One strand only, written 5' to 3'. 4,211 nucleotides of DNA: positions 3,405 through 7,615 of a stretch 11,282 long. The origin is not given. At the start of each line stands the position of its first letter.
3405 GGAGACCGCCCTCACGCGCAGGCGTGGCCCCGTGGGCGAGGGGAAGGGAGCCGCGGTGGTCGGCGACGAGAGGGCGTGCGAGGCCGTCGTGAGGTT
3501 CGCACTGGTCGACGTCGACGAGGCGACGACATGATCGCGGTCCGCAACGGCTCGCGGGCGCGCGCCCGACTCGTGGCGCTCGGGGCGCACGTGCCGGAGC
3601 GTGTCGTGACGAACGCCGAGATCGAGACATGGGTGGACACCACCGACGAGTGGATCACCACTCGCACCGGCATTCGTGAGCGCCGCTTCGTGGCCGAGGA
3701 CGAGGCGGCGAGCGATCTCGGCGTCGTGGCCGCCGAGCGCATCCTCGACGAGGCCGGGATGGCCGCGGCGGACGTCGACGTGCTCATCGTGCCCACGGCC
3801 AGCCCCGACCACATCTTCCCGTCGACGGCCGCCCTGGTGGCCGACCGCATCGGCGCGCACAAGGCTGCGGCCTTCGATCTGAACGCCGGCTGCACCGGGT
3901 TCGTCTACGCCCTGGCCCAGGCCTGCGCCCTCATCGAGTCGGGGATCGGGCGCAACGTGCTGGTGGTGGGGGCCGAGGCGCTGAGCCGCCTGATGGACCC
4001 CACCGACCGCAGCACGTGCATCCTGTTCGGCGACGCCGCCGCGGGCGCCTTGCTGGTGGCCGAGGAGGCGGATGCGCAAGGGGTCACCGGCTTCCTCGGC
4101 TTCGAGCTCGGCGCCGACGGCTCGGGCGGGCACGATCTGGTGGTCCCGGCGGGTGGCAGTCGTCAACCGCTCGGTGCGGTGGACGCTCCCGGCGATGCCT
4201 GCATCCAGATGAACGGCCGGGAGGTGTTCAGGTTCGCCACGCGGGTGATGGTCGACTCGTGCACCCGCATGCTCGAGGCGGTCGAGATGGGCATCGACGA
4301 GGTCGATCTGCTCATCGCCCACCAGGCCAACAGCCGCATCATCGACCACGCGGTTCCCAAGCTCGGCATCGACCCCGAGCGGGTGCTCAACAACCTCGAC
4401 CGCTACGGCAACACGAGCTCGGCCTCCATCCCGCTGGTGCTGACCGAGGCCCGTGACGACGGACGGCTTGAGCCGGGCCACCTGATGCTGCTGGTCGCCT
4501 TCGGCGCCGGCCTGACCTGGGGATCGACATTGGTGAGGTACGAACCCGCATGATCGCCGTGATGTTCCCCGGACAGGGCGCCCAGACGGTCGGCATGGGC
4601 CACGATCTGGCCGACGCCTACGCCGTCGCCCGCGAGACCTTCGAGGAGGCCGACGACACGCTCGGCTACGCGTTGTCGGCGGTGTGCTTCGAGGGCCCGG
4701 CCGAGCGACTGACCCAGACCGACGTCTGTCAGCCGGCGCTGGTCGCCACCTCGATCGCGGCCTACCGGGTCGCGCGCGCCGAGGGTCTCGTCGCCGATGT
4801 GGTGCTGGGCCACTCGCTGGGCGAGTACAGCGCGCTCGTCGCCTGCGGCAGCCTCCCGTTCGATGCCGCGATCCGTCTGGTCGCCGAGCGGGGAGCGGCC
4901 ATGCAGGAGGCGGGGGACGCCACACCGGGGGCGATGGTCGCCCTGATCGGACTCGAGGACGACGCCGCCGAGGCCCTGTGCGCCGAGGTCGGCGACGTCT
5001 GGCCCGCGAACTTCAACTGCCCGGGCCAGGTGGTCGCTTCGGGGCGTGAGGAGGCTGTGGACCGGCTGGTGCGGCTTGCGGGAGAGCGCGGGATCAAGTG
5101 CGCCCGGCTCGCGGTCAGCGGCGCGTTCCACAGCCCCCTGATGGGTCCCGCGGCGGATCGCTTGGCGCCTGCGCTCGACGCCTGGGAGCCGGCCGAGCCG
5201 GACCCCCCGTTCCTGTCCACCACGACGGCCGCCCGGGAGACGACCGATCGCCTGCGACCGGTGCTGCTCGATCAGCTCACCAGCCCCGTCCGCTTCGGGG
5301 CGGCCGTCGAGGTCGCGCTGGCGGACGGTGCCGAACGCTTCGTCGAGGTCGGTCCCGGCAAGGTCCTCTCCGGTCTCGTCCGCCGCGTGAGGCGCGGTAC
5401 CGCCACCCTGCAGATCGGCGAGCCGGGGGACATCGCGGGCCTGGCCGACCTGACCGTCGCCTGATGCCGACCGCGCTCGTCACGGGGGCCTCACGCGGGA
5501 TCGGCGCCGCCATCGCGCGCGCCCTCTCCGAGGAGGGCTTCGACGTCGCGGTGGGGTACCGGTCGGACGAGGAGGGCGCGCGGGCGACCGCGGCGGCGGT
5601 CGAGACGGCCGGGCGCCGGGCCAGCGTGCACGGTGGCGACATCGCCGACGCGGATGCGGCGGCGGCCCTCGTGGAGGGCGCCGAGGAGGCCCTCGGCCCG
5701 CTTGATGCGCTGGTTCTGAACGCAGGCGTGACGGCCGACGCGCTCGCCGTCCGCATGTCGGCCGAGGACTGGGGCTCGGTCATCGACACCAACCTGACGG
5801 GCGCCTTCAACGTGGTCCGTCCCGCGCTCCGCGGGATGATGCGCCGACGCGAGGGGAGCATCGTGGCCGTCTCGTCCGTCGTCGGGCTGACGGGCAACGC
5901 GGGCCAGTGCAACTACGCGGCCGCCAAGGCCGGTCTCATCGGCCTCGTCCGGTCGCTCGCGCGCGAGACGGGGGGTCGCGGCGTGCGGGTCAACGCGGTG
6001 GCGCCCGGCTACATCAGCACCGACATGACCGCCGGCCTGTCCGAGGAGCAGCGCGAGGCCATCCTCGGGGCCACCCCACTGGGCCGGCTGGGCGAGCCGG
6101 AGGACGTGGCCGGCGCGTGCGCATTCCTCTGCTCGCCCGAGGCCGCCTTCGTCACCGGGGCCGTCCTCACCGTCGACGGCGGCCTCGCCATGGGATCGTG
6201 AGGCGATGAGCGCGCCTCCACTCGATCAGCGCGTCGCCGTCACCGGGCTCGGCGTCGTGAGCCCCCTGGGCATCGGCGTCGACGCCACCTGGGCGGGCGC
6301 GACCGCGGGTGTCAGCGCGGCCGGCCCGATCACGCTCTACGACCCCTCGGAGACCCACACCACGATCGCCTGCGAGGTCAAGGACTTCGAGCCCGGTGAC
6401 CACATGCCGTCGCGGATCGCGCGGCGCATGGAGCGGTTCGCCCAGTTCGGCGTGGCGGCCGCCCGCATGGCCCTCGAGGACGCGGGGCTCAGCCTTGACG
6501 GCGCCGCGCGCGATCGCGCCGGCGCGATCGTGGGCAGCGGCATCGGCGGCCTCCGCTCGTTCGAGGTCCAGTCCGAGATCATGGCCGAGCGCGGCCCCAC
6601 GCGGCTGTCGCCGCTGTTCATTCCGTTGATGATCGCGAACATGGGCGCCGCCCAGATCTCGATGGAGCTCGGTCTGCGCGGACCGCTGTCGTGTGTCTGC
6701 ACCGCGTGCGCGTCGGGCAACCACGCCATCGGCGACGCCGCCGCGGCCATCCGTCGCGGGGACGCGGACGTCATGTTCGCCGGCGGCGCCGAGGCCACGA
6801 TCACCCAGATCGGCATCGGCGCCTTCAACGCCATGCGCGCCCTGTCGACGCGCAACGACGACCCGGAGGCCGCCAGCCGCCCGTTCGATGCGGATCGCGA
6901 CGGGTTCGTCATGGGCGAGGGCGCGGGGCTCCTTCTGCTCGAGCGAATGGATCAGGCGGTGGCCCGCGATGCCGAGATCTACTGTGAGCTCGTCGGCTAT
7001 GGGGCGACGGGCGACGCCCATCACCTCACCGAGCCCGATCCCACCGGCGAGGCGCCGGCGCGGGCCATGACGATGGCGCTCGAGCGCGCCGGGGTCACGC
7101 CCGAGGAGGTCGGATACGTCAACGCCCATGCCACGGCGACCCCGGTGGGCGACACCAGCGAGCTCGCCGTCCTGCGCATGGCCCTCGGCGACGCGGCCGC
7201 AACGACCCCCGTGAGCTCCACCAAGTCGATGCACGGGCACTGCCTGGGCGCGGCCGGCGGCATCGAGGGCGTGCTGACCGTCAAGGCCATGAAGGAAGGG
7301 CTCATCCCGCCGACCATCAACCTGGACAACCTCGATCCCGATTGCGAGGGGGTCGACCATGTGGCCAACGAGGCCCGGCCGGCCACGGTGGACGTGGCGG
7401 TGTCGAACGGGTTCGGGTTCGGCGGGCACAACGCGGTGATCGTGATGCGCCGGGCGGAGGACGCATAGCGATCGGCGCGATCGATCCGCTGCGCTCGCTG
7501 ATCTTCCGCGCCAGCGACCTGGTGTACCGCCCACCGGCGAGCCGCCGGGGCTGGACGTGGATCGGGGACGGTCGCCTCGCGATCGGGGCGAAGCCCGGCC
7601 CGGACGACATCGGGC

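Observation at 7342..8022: CX5R dual-specificity phosphatase-like gene between fabF and accD inside a fatty-acid synthesis operon: candidate lipid-phosphate (PGP-type) phosphatase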

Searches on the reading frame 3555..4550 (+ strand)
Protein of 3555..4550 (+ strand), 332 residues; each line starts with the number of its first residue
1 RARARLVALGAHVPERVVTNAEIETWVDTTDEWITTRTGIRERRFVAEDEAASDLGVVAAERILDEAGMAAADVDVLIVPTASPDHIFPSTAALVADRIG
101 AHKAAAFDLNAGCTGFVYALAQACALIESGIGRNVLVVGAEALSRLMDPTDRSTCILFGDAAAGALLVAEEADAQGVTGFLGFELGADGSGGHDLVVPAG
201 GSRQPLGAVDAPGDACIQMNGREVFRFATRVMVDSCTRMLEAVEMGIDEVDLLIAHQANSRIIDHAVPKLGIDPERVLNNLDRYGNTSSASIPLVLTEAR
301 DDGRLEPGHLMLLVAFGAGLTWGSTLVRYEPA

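Call 4: search_protein_families(library=pfam, proteins=[window:3555-4550:+], max_evalue=0.01)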
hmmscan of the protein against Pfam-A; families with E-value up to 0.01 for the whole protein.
window:3555-4550:+ (332 aa): 6 families
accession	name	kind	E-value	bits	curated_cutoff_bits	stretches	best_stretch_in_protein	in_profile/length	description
PF08541.16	ACP_syn_III_C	-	9.4e-35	119.1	26.6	1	240-329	1-90/90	3-Oxoacyl-[acyl-carrier-protein (ACP)] synthase III C terminal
PF08545.16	ACP_syn_III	-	3.4e-27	94.6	24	1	107-189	1-80/80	3-Oxoacyl-[acyl-carrier-protein (ACP)] synthase III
PF00108.29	Thiolase_N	-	8e-07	29.1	26.4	1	36-147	7-119/260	Thiolase, N-terminal domain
PF00195.25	Chal_sti_synt_N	-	4.1e-05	23.6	27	1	39-166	87-220/225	Chalcone and stilbene synthases, N-terminal domain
PF02797.21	Chal_sti_synt_C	-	4.4e-05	23.9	27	1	236-328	46-148/151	Chalcone and stilbene synthases, C-terminal domain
PF08392.18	FAE1_CUT1_RppA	-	0.0069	16.2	27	0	55-146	86-178/290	FAE1/Type III polyketide synthase-like protein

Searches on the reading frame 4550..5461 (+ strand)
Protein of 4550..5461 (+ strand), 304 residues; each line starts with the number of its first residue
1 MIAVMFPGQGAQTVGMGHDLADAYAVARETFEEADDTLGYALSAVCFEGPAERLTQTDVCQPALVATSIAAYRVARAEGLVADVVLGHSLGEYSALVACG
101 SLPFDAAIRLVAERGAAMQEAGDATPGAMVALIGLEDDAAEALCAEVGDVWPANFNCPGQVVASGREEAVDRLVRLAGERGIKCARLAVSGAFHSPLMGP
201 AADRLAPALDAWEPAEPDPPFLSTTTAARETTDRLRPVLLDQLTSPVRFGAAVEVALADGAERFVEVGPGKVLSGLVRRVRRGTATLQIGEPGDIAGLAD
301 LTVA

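Call 4: search_protein_families(library=pfam, proteins=[window:4550-5461:+], max_evalue=0.01)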
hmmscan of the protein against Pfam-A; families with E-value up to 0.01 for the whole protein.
window:4550-5461:+ (304 aa): 1 family
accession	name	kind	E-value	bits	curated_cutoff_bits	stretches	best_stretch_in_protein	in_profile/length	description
PF00698.26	Acyl_transf_1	-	1.2e-46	160.1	32.7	1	5-277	3-275/319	Acyl transferase domain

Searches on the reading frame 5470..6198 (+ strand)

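Call 4: search_protein_families(library=pfam, proteins=[window:5470-6198:+], max_evalue=0.01)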
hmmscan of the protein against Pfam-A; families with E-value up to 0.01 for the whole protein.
window:5470-6198:+ (243 aa): 6 families
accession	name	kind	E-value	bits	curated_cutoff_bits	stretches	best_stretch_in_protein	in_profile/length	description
PF13561.12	adh_short_C2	-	5.1e-66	223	27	1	6-239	1-235/236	Enoyl-(Acyl carrier protein) reductase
PF00106.31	adh_short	-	1.5e-58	197.9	26.6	1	1-194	2-194/195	short chain dehydrogenase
PF08659.16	KR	-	4.9e-21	75.9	22.6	1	1-165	2-165/180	KR domain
PF01370.27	Epimerase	-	6.6e-06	26.2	20.9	1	2-123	1-106/240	NAD dependent epimerase/dehydratase family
PF23441.1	SDR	-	0.003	17.4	27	0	146-239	160-255/258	SDR-like rossmann domain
PF16363.11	GDP_Man_Dehyd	-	0.0058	16.6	27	1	3-71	1-74/332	GDP-mannose 4,6 dehydratase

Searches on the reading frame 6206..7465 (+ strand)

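Call 4: search_protein_families(library=pfam, proteins=[window:6206-7465:+], max_evalue=0.01)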
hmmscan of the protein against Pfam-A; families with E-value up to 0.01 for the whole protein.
window:6206-7465:+ (420 aa): 3 families
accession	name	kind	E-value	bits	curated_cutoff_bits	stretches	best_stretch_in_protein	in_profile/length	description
PF00109.32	ketoacyl-synt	-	2.2e-52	178.6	20.8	1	8-251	2-252/252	Beta-ketoacyl synthase, N-terminal domain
PF02801.28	Ketoacyl-synt_C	-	3.8e-36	124.1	20.8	1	259-373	1-118/119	Beta-ketoacyl synthase, C-terminal domain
PF00108.29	Thiolase_N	-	1.7e-07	31.3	26.4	1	149-197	64-114/260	Thiolase, N-terminal domain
